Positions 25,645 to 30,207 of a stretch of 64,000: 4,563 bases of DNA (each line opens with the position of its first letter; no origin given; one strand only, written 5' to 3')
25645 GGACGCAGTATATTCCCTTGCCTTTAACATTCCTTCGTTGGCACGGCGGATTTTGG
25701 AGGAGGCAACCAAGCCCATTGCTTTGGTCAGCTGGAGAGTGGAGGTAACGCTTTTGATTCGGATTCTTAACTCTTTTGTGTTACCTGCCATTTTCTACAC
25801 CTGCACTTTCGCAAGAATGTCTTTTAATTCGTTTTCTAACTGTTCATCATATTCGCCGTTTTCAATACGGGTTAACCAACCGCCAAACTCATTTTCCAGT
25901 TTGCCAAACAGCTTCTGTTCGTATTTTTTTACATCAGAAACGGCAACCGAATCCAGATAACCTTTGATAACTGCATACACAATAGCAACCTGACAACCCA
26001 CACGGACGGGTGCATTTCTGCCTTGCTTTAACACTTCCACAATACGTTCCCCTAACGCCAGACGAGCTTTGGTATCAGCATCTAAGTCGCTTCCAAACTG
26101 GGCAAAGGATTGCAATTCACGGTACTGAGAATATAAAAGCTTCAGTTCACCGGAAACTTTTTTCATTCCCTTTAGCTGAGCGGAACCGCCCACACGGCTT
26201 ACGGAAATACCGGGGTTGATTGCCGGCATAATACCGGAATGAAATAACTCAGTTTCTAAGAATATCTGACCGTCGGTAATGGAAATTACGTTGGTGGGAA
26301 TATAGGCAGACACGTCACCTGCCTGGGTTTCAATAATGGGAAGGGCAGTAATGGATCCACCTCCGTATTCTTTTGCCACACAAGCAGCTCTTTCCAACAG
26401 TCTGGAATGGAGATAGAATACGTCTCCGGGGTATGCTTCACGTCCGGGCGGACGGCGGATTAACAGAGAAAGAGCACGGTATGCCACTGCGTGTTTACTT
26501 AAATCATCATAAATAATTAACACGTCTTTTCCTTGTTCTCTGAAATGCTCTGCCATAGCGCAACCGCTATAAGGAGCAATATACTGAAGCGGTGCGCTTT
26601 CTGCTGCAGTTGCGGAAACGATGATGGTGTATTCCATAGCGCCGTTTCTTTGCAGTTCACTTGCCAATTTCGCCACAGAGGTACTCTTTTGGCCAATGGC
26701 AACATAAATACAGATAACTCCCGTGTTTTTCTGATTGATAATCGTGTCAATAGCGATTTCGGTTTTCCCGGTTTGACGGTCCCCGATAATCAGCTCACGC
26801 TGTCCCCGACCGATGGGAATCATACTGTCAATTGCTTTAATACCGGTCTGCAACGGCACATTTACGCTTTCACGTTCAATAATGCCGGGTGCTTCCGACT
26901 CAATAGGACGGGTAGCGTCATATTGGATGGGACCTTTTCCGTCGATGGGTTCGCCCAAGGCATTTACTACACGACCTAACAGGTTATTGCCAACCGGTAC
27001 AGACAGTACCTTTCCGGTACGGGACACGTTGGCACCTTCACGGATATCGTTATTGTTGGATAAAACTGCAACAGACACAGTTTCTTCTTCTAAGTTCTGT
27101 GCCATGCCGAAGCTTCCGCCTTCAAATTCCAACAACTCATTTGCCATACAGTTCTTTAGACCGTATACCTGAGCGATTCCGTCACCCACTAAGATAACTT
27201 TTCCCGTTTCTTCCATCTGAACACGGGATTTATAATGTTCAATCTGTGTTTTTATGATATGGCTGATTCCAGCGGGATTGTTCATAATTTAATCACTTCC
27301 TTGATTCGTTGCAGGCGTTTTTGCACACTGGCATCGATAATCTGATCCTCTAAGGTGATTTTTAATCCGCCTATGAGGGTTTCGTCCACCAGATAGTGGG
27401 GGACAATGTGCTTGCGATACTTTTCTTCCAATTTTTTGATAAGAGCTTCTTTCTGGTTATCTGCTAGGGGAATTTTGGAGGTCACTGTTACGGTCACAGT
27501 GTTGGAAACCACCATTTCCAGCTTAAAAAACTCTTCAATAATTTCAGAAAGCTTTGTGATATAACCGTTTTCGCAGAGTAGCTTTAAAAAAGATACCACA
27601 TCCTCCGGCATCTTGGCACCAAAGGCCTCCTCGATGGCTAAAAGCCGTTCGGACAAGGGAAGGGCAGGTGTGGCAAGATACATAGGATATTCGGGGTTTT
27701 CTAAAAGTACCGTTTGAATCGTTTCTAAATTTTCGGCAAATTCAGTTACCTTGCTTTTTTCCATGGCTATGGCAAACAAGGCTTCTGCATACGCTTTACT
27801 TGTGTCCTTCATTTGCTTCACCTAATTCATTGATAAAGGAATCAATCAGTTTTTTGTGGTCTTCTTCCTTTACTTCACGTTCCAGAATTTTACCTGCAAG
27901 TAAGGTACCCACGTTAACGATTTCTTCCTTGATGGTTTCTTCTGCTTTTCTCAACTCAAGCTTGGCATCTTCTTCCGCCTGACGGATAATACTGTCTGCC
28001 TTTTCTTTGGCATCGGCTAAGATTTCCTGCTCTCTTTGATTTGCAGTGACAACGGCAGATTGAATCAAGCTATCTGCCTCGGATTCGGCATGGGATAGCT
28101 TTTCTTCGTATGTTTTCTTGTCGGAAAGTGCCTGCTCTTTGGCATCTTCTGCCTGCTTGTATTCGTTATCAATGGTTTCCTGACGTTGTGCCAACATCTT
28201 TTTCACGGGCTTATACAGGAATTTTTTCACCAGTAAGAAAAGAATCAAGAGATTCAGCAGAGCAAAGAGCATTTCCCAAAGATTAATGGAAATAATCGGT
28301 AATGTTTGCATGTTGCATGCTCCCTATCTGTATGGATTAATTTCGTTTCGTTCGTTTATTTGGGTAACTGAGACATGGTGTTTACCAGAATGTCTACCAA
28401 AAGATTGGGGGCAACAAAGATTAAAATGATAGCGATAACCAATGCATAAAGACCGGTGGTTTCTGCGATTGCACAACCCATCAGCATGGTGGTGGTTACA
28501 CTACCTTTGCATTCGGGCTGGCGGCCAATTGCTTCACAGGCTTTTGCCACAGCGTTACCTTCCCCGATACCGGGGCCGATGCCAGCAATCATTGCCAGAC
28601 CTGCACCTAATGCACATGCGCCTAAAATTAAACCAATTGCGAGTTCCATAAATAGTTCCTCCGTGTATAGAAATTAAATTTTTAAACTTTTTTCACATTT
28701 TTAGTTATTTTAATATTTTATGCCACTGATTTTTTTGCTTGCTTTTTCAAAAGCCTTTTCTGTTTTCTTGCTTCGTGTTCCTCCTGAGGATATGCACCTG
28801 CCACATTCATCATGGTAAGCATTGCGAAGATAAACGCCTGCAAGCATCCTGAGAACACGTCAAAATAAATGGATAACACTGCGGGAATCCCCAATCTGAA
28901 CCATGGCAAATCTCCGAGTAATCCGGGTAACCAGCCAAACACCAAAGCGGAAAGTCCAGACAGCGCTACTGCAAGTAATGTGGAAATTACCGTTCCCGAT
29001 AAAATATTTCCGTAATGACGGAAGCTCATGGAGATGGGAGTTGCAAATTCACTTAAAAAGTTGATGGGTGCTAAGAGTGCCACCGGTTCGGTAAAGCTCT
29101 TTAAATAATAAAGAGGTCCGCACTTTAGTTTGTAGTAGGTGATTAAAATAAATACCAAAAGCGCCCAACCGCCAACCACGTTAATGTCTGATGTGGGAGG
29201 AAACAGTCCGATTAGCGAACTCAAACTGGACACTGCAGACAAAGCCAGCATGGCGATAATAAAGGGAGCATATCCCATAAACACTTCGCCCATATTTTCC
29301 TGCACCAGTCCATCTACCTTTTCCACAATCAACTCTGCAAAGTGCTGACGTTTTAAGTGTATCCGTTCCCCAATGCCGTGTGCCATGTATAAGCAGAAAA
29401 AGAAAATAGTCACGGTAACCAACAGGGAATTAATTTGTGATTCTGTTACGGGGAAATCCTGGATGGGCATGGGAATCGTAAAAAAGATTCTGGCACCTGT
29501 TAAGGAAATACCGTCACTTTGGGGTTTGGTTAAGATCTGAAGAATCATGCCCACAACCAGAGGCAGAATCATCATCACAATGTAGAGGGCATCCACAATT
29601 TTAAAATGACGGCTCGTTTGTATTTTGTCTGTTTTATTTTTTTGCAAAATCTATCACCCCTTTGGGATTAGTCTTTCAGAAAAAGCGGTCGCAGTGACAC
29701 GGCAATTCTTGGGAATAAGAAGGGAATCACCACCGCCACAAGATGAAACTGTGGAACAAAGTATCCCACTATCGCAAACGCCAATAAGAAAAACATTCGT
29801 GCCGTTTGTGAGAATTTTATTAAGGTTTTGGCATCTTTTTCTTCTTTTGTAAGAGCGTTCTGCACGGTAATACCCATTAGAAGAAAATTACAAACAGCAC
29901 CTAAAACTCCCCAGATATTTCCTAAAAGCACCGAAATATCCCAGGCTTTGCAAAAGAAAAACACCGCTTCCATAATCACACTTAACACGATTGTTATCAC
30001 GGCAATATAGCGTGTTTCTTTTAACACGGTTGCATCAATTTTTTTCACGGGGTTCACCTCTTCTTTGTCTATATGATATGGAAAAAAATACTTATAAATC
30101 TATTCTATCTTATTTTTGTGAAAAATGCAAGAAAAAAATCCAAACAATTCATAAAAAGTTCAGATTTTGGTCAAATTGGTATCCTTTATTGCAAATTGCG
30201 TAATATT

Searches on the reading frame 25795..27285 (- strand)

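Call 25: search_protein_families(library=pfam, proteins=[window:25795-27285:-], max_evalue=0.001)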
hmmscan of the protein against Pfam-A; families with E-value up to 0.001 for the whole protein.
window:25795-27285:- (496 aa): 4 families
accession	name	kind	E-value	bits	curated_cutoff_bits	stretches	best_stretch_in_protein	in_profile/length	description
PF00006.31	ATP-synt_ab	-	4e-85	285.2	29.5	1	148-363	1-213/213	ATP synthase alpha/beta family, nucleotide-binding domain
PF00306.32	ATP-synt_ab_C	-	2.3e-39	135.1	27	1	370-493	1-125/126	ATP synthase alpha/beta chain, C terminal domain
PF02874.29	ATP-synt_ab_N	-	6e-15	55.9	20.9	1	24-91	2-69/69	ATP synthase alpha/beta family, beta-barrel domain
PF06745.19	ATPase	-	6.2e-05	22.9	26.6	1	146-211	2-70/231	KaiC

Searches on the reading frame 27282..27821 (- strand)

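Call 25: search_protein_families(library=pfam, proteins=[window:27282-27821:-], max_evalue=0.001)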
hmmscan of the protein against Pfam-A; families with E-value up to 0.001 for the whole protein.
window:27282-27821:- (179 aa): 1 family
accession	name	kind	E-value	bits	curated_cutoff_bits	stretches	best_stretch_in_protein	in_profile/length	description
PF00213.23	OSCP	-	4.4e-42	144.5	22.3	1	8-175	2-170/172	ATP synthase delta (OSCP) subunit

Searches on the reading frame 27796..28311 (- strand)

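Call 25: search_protein_families(library=pfam, proteins=[window:27796-28311:-], max_evalue=0.001)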
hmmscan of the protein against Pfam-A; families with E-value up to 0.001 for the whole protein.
window:27796-28311:- (171 aa): 3 families
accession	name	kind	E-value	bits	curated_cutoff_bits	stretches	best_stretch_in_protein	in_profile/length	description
PF00430.23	ATP-synt_B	-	1.3e-23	84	28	1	15-144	3-132/132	ATP synthase B/B' CF(0)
PF05405.19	Mt_ATP-synt_B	-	9e-07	29.1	21.7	1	16-123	18-133/163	Mitochondrial ATP synthase B chain precursor (ATP-synt_B)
PF05103.18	DivIVA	-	0.00039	20.8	28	1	36-129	23-111/131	DivIVA protein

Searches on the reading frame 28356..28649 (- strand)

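Call 25: search_protein_families(library=pfam, proteins=[window:28356-28649:-], max_evalue=0.001)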
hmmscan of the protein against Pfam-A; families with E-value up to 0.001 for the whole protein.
window:28356-28649:- (97 aa): 1 family
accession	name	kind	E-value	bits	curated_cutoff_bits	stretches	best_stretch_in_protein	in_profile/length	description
PF00137.26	ATP-synt_C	-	2.3e-19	69.8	24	1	14-76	1-60/60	ATP synthase subunit C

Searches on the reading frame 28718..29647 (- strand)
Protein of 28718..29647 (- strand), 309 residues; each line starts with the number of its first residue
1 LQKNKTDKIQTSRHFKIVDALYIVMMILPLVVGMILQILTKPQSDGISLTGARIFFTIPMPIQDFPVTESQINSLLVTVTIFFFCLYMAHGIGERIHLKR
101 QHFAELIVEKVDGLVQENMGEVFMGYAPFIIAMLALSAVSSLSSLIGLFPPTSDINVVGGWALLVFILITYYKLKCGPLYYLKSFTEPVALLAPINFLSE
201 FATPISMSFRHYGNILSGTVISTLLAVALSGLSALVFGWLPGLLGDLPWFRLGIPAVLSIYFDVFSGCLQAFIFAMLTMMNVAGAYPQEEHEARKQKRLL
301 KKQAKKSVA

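Call 25: search_protein_families(library=pfam, proteins=[window:28718-29647:-], max_evalue=0.001)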
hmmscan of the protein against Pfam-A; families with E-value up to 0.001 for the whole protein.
window:28718-29647:- (309 aa): 1 family
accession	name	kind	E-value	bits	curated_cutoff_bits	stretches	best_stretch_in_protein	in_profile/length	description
PF00119.25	ATP-synt_A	-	4.3e-37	128.5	33.9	1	75-280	5-214/217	ATP synthase A chain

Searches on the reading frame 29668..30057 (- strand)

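Call 25: search_protein_families(library=pfam, proteins=[window:29668-30057:-], max_evalue=0.001)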
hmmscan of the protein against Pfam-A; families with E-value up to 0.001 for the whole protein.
window:29668-30057:- (129 aa): 1 family
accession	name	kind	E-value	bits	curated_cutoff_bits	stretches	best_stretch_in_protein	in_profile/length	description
PF03899.21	ATP-synt_I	-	1.5e-05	25.7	25.1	1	21-113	3-98/99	ATP synthase I chain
